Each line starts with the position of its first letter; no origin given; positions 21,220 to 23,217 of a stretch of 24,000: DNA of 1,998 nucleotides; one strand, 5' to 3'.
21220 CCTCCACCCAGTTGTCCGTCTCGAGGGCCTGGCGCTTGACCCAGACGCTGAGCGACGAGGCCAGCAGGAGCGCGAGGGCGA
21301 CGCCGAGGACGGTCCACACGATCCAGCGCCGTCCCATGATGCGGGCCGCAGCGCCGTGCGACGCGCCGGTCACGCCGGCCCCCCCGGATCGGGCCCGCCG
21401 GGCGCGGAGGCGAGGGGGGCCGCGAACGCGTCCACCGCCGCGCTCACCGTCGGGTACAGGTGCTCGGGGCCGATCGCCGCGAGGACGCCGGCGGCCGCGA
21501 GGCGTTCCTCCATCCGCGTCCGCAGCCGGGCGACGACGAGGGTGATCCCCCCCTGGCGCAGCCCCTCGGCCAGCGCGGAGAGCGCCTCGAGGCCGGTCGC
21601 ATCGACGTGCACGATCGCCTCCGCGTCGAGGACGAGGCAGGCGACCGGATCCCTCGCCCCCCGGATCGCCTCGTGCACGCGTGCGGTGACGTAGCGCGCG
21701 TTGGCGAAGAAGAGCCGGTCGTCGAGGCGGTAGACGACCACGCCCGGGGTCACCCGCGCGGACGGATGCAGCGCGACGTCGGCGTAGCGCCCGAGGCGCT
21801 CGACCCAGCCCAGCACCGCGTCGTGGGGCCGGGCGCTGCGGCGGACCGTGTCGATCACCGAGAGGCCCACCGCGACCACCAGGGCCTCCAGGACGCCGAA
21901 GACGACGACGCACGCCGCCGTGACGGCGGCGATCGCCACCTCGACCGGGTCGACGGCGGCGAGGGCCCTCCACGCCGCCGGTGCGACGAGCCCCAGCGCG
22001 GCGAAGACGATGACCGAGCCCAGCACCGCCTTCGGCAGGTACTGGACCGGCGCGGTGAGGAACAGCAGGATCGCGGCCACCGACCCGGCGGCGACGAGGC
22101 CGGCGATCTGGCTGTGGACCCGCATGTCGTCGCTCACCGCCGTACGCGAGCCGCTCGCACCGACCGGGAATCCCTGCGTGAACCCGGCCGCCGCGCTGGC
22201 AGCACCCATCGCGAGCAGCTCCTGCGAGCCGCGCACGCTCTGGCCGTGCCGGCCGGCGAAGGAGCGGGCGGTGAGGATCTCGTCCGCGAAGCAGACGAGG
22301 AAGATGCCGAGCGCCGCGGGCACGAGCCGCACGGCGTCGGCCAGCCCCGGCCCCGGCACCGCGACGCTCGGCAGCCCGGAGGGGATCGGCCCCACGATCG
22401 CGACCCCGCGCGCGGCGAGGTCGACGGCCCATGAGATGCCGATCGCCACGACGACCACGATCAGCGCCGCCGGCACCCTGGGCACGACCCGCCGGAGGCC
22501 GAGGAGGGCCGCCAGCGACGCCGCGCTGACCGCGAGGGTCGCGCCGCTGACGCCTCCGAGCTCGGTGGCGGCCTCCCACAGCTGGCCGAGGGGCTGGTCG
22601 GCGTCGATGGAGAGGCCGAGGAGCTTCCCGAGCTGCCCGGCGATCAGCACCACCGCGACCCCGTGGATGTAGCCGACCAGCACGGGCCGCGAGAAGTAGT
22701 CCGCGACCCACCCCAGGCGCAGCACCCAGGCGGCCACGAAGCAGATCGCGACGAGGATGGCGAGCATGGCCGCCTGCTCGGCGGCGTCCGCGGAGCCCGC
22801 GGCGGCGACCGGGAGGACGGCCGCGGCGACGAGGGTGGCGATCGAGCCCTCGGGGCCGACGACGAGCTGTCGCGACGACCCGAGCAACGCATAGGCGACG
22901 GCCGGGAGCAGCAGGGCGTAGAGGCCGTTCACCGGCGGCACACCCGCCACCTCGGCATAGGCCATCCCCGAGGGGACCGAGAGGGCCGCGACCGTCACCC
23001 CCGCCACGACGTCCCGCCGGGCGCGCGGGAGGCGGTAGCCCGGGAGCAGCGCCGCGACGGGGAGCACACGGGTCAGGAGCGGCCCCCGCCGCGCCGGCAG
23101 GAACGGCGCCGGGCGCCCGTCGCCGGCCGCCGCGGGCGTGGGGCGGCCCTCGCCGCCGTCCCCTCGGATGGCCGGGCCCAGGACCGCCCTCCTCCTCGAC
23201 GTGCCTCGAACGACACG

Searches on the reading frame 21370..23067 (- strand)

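Call 38: search_protein_families(library=pfam, proteins=[window:21370-23067:-], max_evalue=0.01)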
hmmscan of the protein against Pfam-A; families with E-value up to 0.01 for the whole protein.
window:21370-23067:- (565 aa): 3 families
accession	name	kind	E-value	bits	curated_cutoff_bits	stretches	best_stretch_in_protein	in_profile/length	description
PF00916.26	Sulfate_transp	-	2.7e-83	280.3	23.2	1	18-383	3-380/380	Sulfate permease family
PF01740.26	STAS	-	3.5e-16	59.3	22.6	1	435-544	2-106/106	STAS domain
PF13466.11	STAS_2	-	0.0011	19.6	29.2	1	462-528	13-79/80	STAS domain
